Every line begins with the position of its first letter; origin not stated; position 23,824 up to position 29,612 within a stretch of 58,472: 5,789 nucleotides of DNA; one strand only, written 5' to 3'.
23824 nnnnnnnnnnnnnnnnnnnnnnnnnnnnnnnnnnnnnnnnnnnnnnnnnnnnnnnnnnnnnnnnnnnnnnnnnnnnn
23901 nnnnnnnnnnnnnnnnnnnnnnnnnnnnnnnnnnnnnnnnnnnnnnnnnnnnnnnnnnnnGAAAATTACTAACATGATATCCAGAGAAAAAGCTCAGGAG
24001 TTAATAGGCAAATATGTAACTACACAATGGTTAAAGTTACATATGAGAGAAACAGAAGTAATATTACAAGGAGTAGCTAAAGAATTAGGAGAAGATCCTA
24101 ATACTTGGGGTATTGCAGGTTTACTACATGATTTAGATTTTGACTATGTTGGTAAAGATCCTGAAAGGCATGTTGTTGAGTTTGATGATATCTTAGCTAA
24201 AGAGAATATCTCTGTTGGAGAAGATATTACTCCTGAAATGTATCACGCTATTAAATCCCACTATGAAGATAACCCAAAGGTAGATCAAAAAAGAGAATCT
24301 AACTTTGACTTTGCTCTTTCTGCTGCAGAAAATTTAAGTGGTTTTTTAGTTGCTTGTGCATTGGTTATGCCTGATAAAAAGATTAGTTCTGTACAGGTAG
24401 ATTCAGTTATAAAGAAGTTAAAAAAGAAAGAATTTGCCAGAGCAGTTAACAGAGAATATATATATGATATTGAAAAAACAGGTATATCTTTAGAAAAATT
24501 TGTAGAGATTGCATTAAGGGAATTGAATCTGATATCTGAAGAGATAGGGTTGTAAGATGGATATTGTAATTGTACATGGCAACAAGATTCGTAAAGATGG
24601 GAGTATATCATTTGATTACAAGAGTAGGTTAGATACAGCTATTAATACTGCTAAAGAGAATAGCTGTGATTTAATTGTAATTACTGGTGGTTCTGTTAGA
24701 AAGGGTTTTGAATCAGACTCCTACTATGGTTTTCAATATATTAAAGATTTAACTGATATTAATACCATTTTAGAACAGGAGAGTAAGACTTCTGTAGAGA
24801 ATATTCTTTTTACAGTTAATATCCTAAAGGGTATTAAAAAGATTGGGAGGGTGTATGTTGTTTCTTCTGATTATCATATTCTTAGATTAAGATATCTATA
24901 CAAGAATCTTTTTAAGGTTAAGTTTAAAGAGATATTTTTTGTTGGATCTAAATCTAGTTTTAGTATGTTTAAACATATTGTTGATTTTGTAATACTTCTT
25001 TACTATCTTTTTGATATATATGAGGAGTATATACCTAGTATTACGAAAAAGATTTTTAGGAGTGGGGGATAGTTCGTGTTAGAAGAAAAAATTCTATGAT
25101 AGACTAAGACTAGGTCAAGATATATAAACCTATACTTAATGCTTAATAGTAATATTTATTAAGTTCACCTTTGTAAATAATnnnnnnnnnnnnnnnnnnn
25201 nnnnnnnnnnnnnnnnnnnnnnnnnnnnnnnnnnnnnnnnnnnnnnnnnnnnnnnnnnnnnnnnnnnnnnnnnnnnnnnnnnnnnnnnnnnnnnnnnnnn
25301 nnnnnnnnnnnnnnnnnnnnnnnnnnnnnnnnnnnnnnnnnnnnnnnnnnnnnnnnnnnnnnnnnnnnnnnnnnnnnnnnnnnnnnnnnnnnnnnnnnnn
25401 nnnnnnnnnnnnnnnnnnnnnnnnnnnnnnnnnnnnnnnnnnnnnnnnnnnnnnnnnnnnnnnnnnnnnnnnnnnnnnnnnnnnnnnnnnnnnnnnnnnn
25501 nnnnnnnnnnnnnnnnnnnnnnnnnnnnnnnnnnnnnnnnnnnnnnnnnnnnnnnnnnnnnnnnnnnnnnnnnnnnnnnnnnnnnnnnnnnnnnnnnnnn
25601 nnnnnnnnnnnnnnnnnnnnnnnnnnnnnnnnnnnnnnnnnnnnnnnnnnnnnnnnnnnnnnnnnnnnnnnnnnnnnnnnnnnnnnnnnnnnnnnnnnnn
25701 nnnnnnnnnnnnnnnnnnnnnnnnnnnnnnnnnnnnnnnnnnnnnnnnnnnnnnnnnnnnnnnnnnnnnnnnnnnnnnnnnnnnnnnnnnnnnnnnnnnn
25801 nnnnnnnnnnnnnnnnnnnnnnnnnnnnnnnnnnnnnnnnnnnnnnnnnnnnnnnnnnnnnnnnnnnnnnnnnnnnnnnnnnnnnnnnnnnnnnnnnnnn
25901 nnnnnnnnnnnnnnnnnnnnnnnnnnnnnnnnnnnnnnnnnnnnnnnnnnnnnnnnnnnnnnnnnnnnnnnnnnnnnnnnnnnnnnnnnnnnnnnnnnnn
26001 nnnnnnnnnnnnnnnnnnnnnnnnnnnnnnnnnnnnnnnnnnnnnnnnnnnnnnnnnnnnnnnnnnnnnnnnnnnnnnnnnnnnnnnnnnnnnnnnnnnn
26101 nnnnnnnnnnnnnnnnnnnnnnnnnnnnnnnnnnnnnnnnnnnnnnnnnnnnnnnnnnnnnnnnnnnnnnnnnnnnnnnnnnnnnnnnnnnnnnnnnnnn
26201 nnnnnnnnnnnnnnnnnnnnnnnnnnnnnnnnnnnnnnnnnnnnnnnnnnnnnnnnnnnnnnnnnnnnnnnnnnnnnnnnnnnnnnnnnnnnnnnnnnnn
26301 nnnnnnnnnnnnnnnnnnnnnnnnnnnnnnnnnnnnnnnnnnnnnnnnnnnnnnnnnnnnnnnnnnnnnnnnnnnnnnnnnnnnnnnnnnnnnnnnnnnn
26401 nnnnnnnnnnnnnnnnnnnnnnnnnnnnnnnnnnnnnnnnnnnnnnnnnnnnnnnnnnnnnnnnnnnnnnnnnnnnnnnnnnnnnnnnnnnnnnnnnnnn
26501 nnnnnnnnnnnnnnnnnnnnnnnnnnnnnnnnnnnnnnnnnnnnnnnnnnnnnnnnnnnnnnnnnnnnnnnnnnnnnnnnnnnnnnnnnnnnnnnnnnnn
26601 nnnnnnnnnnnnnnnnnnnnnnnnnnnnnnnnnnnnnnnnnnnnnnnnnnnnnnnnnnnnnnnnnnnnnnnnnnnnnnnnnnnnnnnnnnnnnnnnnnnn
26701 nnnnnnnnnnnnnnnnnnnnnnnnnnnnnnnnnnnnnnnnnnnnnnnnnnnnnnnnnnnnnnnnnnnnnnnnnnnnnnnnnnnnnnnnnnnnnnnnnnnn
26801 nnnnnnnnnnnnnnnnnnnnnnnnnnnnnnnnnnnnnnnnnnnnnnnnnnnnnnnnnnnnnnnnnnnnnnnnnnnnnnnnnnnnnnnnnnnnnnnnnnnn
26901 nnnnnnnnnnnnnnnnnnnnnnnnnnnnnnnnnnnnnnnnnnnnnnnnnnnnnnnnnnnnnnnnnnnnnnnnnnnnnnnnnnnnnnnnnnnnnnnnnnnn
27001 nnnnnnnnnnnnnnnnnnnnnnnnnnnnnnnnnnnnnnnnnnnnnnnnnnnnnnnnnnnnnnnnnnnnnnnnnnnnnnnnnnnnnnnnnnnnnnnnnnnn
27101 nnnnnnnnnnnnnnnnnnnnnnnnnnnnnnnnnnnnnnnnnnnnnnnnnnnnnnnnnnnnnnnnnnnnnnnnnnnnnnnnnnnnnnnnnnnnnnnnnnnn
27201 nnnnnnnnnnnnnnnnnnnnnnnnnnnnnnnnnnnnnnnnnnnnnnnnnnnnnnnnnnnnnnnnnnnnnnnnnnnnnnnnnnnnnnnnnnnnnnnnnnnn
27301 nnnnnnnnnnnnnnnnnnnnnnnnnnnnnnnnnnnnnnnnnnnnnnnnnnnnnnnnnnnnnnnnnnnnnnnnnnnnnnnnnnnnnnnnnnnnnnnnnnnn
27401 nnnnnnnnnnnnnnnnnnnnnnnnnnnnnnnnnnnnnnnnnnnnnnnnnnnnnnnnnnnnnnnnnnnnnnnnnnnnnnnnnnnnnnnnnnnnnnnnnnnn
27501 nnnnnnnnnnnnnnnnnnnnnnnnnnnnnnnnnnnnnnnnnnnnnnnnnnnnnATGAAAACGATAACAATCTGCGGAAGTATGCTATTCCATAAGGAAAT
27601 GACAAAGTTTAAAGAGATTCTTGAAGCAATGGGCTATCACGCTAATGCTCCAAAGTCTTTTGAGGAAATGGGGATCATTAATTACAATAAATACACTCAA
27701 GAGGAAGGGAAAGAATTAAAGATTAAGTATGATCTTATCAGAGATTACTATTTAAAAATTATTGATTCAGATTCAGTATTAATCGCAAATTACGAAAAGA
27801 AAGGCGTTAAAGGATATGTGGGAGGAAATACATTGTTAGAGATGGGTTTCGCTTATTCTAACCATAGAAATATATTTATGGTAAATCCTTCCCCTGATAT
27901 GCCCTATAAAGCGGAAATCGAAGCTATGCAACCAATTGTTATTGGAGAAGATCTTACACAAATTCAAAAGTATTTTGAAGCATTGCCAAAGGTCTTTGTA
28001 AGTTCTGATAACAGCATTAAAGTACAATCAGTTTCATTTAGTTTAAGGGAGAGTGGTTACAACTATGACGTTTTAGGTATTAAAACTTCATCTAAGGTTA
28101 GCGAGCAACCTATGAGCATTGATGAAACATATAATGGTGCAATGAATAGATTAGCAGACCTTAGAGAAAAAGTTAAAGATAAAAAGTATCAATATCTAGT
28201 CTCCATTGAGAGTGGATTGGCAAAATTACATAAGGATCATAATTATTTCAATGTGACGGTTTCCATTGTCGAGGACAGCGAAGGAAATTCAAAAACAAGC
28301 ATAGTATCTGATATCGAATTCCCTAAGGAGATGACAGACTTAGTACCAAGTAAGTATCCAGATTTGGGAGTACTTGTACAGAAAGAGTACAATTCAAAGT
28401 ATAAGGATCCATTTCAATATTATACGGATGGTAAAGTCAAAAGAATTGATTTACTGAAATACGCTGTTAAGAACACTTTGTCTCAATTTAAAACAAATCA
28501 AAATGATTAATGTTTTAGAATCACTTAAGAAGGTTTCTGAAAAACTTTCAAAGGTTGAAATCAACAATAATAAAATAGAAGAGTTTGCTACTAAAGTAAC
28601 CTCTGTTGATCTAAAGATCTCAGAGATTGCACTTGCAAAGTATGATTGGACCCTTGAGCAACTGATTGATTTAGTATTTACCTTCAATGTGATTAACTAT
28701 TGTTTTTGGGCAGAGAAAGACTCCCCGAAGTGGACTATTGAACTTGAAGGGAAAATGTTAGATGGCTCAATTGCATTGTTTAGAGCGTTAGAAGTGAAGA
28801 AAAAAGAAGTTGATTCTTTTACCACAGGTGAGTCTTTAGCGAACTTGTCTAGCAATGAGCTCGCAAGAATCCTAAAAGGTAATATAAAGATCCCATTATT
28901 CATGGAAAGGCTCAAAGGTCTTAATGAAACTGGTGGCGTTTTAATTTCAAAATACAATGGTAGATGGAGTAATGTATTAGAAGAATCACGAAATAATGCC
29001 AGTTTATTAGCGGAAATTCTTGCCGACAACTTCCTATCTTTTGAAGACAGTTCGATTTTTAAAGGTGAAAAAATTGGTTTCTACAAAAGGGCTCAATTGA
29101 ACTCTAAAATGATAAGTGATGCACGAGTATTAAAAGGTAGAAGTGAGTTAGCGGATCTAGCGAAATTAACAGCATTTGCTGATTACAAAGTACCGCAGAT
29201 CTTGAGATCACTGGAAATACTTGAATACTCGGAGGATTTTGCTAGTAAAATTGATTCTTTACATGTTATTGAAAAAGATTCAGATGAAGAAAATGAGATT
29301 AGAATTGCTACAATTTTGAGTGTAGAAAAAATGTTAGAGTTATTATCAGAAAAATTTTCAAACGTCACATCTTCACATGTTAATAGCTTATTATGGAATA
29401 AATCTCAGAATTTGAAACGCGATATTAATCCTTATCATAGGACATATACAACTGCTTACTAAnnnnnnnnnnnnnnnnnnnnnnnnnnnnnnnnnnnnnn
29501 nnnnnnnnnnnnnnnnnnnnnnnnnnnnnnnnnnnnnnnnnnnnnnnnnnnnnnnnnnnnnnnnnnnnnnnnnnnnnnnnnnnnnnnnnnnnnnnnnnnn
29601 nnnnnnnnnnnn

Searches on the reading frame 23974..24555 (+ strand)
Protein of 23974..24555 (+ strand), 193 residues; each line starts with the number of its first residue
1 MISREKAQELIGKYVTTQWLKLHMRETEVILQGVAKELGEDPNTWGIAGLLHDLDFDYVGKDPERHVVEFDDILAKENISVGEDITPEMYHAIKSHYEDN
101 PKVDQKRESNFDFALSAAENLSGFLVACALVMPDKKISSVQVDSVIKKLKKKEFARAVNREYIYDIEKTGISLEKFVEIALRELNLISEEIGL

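Call 111: search_protein_families(library=pfam, proteins=[window:23974-24555:+], max_evalue=0.0001)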
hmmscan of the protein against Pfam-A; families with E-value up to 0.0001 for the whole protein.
window:23974-24555:+ (193 aa): 1 family
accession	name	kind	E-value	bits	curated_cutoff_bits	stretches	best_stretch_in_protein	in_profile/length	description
PF01966.28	HD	-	5.8e-08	33.5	22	1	23-101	4-90/116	HD domain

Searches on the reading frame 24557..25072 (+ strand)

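Call 111: search_protein_families(library=pfam, proteins=[window:24557-25072:+], max_evalue=0.0001)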
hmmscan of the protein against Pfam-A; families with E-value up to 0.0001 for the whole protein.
window:24557-25072:+ (171 aa): 1 family
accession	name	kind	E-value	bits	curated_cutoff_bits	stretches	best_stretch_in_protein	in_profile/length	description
PF02698.23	DUF218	-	3e-13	50.3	27.6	1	2-119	1-104/133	DUF218 domain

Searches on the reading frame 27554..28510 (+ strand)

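Call 111: search_protein_families(library=pfam, proteins=[window:27554-28510:+], max_evalue=0.0001)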
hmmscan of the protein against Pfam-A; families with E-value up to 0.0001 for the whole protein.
window:27554-28510:+ (318 aa): 1 family
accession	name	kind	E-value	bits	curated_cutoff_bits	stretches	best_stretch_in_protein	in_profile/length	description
PF01931.24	NTPase_I-T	-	1e-23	84.4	25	1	151-312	2-161/162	Protein of unknown function DUF84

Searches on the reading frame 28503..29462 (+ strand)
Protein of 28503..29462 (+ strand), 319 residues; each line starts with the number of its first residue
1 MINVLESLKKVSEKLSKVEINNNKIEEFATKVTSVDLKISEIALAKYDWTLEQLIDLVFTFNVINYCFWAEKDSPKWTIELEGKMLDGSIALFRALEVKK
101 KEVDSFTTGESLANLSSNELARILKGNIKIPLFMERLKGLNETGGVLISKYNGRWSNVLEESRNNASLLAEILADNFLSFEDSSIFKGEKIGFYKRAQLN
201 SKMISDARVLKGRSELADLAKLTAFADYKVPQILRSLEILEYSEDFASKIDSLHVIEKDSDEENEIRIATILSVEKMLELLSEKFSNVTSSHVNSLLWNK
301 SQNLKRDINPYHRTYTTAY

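Call 15: search_protein_families(library=pfam, proteins=[window:28503-29462:+], max_evalue=0.01)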
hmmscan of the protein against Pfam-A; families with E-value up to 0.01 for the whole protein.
window:28503-29462:+ (319 aa): 2 families
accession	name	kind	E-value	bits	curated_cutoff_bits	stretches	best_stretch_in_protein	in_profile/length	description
PF10343.14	Q_salvage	-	2.4e-60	204.9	25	1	51-317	7-283/285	Queuosine salvage protein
PF21796.3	Cac1_C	-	0.00067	20.1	24.3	0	2-32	16-45/55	Chromatin assembly factor 1 subunit Cac1, C-terminal domain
